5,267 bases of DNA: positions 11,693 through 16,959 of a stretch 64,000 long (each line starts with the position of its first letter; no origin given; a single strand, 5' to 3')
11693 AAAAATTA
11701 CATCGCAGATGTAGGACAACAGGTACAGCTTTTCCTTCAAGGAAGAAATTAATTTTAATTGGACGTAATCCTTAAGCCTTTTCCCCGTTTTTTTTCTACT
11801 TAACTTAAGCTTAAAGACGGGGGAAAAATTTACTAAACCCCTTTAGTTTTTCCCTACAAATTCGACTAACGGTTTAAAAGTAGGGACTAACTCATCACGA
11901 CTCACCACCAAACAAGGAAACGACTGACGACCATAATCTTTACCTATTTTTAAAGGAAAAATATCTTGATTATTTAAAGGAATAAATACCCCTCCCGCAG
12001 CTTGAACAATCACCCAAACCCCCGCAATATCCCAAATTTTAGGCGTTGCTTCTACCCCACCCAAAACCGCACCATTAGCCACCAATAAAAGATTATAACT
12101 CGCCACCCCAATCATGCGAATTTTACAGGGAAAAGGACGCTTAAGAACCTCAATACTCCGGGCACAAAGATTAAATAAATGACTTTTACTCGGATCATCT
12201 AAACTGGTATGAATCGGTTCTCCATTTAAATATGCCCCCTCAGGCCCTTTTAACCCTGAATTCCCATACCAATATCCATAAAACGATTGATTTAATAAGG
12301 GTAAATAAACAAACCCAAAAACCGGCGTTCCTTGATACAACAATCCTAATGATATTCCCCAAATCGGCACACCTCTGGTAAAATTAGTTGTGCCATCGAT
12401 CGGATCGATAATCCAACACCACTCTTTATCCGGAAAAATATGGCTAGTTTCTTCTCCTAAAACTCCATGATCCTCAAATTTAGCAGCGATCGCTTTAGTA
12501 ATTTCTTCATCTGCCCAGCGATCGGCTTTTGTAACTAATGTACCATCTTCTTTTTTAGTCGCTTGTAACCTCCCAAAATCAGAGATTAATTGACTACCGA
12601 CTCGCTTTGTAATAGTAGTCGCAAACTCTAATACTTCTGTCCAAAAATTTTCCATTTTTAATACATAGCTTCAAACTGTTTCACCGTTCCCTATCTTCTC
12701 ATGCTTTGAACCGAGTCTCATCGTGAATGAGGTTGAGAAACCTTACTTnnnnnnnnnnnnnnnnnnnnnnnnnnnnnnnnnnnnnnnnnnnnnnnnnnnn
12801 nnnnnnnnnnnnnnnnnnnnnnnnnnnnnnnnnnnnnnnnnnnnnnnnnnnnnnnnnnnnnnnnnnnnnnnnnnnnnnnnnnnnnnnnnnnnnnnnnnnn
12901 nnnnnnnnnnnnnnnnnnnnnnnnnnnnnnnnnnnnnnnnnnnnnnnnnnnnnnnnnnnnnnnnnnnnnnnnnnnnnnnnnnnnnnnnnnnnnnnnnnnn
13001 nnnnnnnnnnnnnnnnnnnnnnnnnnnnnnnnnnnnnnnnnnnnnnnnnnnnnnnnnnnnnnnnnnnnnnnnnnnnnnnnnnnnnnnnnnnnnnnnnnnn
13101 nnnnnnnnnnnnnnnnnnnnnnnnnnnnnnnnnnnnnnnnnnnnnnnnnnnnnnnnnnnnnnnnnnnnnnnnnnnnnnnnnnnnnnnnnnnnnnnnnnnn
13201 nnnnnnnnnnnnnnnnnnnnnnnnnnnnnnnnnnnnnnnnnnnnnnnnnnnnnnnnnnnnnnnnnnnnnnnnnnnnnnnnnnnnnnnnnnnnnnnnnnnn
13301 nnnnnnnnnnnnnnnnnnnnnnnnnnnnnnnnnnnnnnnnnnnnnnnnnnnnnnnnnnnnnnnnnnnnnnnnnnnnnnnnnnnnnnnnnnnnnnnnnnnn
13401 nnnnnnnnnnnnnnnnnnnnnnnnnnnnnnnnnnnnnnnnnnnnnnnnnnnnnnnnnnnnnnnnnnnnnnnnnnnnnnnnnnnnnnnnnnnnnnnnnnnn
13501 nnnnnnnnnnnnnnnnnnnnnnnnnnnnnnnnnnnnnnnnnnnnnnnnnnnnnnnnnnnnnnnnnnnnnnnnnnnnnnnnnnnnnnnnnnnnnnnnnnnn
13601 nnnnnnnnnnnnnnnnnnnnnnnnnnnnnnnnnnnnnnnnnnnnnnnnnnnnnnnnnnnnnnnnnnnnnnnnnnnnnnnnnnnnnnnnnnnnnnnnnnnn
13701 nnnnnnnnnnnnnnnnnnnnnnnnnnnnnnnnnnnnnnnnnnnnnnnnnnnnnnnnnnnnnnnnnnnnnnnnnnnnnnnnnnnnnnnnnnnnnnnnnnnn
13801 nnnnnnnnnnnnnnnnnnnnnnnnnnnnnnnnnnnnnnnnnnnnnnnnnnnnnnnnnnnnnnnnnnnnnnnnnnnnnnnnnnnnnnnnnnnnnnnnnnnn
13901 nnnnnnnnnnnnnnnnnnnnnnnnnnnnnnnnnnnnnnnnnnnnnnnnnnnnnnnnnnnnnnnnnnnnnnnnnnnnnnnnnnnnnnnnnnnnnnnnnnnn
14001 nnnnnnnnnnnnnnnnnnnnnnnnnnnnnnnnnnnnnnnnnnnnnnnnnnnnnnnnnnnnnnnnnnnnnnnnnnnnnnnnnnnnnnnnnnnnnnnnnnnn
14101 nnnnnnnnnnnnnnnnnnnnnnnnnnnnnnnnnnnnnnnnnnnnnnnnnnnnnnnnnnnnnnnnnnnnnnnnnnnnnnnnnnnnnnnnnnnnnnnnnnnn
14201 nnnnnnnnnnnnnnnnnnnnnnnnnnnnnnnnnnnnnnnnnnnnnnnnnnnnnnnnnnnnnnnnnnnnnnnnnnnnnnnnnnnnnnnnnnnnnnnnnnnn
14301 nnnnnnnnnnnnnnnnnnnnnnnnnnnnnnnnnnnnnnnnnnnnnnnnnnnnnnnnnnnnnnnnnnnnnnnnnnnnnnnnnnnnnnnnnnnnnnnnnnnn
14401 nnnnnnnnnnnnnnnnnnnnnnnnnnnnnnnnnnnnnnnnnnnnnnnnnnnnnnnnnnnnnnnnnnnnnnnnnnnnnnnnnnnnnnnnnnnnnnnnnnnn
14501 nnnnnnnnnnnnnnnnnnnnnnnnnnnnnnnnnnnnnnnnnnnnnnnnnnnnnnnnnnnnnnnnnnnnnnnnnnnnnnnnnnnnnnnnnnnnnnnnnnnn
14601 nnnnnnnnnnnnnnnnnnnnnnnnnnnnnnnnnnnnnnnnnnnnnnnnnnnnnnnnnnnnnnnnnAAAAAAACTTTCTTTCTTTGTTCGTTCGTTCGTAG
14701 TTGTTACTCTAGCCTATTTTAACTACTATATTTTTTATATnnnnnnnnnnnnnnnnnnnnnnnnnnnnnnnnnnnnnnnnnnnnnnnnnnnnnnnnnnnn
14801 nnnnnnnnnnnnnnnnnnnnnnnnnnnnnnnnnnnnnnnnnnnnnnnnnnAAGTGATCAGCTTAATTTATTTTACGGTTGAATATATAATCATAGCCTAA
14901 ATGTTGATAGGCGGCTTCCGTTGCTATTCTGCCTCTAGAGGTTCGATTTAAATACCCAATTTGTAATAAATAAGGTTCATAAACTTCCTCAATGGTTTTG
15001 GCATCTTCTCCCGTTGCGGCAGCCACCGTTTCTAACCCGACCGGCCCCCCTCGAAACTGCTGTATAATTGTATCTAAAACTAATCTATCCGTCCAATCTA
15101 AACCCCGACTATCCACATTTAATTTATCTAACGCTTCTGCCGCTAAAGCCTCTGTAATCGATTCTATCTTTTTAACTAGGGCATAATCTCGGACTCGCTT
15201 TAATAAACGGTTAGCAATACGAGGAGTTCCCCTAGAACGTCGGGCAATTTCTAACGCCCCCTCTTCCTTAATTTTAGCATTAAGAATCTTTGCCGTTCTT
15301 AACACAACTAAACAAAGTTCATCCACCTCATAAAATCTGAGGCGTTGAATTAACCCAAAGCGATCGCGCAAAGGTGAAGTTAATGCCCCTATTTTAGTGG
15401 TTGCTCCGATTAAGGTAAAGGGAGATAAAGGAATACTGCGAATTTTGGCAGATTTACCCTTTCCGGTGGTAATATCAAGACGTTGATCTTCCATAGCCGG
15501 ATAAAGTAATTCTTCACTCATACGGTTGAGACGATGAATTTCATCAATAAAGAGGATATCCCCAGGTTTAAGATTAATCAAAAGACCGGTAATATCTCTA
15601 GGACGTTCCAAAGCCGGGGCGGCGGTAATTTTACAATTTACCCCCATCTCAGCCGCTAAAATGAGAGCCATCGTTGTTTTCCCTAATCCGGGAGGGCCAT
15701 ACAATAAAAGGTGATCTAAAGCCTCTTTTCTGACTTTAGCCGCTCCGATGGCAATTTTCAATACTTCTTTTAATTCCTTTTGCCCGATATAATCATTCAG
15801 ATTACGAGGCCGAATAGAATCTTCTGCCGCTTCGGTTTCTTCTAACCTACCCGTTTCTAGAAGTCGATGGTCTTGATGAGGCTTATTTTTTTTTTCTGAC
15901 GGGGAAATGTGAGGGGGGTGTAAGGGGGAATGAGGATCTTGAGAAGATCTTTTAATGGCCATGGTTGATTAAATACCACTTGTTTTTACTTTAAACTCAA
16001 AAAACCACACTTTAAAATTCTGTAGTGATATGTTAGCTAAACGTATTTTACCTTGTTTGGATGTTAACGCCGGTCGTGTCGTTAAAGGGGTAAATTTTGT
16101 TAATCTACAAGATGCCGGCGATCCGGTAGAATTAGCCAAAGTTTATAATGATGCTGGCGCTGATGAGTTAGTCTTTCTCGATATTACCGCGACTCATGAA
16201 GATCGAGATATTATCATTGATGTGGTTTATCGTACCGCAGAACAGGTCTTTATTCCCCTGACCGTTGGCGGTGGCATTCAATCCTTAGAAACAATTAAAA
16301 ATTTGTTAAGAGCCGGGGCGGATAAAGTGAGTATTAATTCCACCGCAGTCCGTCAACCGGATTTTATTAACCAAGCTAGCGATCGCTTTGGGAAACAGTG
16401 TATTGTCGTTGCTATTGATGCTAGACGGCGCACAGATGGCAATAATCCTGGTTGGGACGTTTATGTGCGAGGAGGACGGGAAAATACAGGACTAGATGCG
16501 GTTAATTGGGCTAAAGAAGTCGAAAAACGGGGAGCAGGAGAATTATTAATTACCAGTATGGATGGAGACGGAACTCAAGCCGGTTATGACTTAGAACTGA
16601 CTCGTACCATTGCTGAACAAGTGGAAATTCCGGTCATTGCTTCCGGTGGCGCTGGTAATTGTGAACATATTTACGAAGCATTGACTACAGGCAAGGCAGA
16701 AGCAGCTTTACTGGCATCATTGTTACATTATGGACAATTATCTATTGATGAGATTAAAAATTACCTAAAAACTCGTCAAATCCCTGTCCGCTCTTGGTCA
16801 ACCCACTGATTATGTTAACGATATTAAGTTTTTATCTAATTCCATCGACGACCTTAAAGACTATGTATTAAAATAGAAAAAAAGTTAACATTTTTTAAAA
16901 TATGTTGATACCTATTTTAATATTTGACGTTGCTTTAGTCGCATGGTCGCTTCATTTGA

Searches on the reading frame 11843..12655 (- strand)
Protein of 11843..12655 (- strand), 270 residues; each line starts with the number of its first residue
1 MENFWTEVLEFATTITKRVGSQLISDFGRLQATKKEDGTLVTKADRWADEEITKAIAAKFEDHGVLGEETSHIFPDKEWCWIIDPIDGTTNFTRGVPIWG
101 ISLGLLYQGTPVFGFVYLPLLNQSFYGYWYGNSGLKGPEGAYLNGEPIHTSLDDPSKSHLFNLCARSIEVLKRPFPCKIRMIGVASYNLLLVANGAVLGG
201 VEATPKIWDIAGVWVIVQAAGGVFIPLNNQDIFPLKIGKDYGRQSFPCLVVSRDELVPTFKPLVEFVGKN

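Call 37: search_protein_families(library=pfam, proteins=[window:11843-12655:-], max_evalue=0.00001)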
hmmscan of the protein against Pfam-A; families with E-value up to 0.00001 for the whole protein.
window:11843-12655:- (270 aa): 1 family
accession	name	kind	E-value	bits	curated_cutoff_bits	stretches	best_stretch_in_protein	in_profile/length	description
PF00459.30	Inositol_P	-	1.6e-50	172.5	27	1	6-234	3-242/271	Inositol monophosphatase family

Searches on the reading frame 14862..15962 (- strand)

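Call 37: search_protein_families(library=pfam, proteins=[window:14862-15962:-], max_evalue=0.00001)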
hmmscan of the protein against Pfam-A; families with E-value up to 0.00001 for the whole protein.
window:14862-15962:- (366 aa): 5 families
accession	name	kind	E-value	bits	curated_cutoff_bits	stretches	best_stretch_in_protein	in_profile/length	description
PF05496.18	RuvB_N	-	7.3e-73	244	27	1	50-208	1-159/159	Holliday junction DNA helicase RuvB P-loop domain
PF17864.7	AAA_lid_4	-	1.2e-30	105.5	27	1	211-284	1-74/74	RuvB AAA lid domain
PF05491.19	RuvB_C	-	1e-23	83.5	24.7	1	286-355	2-71/72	RuvB C-terminal winged helix domain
PF00004.35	AAA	-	2.5e-19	70.5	21.2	1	85-207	1-128/131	ATPase family associated with various cellular activities (AAA)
PF07728.20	AAA_5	-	1.9e-09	38.1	22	1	84-202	1-139/139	AAA domain (dynein-related subfamily)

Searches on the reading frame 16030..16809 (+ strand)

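Call 37: search_protein_families(library=pfam, proteins=[window:16030-16809:+], max_evalue=0.00001)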
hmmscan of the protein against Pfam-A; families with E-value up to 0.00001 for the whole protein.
window:16030-16809:+ (259 aa): 4 families
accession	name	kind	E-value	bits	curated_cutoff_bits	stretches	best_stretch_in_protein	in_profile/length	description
PF00977.27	His_biosynth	-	3e-87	292.3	23.6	1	5-237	1-227/228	Histidine biosynthesis protein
PF03060.21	NMO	-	3.4e-09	37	28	1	157-230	145-223/331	Nitronate monooxygenase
PF02581.23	TMP-TENI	-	4e-06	26.7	27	0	37-104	109-178/180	Thiamine monophosphate synthase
PF01207.24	Dus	-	8.4e-06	25.5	20.4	0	32-120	140-230/311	Dihydrouridine synthase (Dus)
